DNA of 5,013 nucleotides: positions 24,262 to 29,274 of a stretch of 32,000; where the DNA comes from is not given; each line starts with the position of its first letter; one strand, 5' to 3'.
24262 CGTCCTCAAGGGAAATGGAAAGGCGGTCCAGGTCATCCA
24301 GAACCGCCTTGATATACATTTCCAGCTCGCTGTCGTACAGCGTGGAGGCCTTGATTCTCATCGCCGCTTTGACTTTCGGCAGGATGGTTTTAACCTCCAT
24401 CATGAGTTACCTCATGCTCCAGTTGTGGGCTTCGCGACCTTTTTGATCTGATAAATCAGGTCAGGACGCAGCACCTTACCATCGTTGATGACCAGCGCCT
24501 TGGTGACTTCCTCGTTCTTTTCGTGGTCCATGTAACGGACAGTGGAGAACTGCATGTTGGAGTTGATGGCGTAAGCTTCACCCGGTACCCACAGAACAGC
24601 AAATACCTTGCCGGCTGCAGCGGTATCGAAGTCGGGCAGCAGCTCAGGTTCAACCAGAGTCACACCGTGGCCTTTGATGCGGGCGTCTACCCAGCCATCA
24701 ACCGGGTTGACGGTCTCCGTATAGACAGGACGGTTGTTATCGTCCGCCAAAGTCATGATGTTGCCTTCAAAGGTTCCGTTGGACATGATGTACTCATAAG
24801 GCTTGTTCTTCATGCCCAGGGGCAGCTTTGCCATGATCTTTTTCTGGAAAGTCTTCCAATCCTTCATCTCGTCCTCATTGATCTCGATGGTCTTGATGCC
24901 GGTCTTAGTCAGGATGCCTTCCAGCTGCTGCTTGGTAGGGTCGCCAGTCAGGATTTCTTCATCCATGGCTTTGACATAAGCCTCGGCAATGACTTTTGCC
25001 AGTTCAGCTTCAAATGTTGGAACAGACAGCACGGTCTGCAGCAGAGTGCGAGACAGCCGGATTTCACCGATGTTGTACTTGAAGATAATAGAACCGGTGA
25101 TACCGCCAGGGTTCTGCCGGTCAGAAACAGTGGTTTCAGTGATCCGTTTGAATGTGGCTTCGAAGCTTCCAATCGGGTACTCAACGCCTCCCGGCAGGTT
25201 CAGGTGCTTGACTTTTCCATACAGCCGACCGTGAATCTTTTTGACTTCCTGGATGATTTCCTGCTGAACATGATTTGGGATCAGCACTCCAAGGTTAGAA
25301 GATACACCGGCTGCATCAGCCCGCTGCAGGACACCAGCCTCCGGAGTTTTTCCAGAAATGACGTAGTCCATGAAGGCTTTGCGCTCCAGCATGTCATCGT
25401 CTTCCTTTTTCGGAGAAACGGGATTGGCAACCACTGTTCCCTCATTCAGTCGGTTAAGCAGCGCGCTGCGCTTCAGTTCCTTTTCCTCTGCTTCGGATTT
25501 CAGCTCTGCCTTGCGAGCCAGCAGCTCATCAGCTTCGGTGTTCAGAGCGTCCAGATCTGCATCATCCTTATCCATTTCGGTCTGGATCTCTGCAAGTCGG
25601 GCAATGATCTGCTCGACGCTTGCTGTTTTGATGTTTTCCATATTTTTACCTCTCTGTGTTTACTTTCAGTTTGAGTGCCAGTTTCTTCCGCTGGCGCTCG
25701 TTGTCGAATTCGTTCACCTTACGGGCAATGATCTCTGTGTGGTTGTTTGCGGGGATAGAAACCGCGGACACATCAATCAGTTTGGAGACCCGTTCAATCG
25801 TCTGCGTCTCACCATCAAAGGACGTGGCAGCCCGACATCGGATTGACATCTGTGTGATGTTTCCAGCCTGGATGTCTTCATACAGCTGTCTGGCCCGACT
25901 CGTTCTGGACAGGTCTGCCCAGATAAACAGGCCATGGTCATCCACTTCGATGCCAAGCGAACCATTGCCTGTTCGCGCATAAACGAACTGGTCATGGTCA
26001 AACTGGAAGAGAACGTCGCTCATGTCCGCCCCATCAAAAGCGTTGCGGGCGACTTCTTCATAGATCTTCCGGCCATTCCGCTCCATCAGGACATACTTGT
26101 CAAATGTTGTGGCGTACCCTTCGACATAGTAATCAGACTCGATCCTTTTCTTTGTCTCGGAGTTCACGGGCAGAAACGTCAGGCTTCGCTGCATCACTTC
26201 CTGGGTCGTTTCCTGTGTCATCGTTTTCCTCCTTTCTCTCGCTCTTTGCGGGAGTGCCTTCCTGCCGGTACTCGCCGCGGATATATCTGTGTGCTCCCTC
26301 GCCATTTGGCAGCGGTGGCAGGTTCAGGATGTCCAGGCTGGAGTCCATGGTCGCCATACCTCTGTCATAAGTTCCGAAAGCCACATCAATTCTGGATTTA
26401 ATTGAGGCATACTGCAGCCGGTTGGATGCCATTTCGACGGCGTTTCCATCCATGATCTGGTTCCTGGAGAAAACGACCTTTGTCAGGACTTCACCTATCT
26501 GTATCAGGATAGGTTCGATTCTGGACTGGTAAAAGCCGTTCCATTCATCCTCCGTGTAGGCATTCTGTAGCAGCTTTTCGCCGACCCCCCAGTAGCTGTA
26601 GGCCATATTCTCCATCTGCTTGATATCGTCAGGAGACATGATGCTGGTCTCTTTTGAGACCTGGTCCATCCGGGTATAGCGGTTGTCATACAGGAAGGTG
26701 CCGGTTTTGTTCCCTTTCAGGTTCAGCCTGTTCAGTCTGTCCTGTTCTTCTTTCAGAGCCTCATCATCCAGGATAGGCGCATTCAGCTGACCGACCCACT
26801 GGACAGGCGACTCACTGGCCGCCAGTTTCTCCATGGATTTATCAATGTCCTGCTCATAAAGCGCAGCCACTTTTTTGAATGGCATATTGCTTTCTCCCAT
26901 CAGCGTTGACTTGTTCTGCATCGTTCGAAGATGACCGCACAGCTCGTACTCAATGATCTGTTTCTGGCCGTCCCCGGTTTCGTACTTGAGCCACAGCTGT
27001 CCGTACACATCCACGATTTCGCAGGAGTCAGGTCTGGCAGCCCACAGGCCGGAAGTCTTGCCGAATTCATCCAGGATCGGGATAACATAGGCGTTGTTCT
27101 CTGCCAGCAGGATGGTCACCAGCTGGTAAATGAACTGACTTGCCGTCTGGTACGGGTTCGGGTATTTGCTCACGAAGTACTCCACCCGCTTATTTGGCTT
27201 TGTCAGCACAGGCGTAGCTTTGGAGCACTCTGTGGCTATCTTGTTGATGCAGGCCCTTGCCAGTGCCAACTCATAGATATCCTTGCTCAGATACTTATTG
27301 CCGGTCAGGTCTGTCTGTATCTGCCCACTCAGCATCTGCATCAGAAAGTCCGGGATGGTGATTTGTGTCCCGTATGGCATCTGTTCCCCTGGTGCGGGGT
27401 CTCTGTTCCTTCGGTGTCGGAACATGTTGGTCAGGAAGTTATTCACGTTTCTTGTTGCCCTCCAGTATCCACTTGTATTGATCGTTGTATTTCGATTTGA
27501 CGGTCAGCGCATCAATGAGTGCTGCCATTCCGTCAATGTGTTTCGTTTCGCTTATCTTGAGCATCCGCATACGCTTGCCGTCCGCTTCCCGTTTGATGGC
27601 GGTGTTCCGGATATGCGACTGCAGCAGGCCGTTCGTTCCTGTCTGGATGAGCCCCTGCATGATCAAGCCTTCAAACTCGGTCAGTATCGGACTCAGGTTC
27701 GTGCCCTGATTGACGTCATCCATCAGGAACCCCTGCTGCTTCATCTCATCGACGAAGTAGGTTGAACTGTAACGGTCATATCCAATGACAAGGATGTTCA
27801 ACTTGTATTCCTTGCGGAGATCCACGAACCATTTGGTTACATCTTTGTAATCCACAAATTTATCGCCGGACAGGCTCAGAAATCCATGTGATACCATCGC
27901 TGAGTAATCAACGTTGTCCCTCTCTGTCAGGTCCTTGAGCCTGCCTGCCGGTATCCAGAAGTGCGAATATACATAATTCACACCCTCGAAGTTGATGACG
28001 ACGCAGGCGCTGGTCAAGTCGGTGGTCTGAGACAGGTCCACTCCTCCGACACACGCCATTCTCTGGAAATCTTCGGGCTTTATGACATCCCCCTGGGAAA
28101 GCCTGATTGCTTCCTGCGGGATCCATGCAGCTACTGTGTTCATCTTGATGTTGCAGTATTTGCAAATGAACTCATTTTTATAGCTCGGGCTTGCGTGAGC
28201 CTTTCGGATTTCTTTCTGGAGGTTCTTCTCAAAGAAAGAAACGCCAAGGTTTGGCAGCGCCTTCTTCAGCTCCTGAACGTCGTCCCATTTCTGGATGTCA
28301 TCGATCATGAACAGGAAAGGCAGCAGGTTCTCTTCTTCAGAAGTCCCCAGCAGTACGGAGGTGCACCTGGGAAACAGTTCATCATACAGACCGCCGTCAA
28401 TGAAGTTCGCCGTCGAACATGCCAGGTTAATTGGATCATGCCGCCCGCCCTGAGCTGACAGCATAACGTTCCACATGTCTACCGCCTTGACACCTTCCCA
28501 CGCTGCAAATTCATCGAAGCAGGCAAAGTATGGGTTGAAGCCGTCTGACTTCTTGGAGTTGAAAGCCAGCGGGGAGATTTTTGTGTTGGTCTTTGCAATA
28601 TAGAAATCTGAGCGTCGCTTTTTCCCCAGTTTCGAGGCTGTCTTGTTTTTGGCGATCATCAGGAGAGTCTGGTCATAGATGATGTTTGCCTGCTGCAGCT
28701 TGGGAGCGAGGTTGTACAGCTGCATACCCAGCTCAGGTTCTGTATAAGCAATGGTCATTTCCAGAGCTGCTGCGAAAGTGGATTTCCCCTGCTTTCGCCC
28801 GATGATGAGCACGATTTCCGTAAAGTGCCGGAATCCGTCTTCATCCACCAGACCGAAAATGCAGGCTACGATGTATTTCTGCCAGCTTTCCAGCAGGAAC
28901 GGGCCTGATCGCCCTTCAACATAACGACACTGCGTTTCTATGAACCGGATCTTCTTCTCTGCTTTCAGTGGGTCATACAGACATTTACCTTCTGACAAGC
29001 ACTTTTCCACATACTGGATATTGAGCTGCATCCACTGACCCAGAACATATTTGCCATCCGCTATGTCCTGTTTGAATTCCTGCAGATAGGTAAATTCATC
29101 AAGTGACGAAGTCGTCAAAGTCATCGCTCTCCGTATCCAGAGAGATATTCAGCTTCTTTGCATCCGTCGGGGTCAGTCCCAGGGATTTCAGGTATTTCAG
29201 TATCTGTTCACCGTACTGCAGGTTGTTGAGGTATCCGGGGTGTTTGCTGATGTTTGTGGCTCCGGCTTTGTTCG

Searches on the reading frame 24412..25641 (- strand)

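Call 71: search_protein_families(library=phrogs, proteins=[window:24412-25641:-], max_evalue=0.00001)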
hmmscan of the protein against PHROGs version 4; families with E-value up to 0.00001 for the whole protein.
window:24412-25641:- (409 aa): 1 family
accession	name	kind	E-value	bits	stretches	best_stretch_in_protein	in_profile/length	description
phrog_10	-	head and packaging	1.2e-25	91.6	1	1-405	262-641/752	major head protein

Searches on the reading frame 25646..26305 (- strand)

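Call 71: search_protein_families(library=phrogs, proteins=[window:25646-26305:-], max_evalue=0.00001)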
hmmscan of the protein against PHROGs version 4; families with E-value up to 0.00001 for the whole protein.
window:25646-26305:- (219 aa): 8 families
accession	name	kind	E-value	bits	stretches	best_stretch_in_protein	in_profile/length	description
phrog_80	-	head and packaging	3.6e-36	126.6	1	16-212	194-395/607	head maturation protease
phrog_9644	-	head and packaging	8.7e-21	75.6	1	53-215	157-328/341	head maturation protease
phrog_2263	-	head and packaging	4.5e-17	63.1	1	82-190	59-171/551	major head protein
phrog_13042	-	head and packaging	5.4e-15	56.4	1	46-211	12-190/386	major head protein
phrog_36211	-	head and packaging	6.3e-11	42.9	1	51-202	11-171/378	head maturation protease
phrog_3244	-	head and packaging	2.3e-10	41.7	1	119-206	92-191/326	head maturation protease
phrog_7053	-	head and packaging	1.9e-07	31.9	1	59-192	37-186/390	head maturation protease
phrog_37668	-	head and packaging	4e-06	27.2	1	61-198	23-169/313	head maturation protease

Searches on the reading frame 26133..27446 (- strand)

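Call 71: search_protein_families(library=phrogs, proteins=[window:26133-27446:-], max_evalue=0.00001)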
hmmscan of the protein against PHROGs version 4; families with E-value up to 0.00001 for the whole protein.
window:26133-27446:- (437 aa): 1 family
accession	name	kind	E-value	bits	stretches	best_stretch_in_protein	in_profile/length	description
phrog_12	-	head and packaging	2.9e-38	133.3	1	2-421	48-466/646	portal protein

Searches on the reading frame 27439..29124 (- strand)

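Call 71: search_protein_families(library=phrogs, proteins=[window:27439-29124:-], max_evalue=0.00001)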
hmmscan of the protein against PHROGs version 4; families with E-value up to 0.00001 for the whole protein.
window:27439-29124:- (561 aa): 7 families
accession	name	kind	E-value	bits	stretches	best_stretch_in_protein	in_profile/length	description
phrog_9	-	head and packaging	5.2e-121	407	1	47-550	178-670/812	terminase large subunit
phrog_2699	-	head and packaging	2.6e-62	211.5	1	254-550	5-300/315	terminase large subunit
phrog_4914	-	head and packaging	1.2e-25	91.4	1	15-199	12-211/213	terminase large subunit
phrog_10517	-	head and packaging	1.5e-18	68.1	1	19-151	42-179/207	terminase large subunit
phrog_7331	-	head and packaging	2e-09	38.1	1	455-549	4-98/113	terminase large subunit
phrog_37124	-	unknown function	2.8e-09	38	1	363-477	2-128/143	-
phrog_2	-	head and packaging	5.8e-09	36.3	1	72-529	261-550/807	terminase large subunit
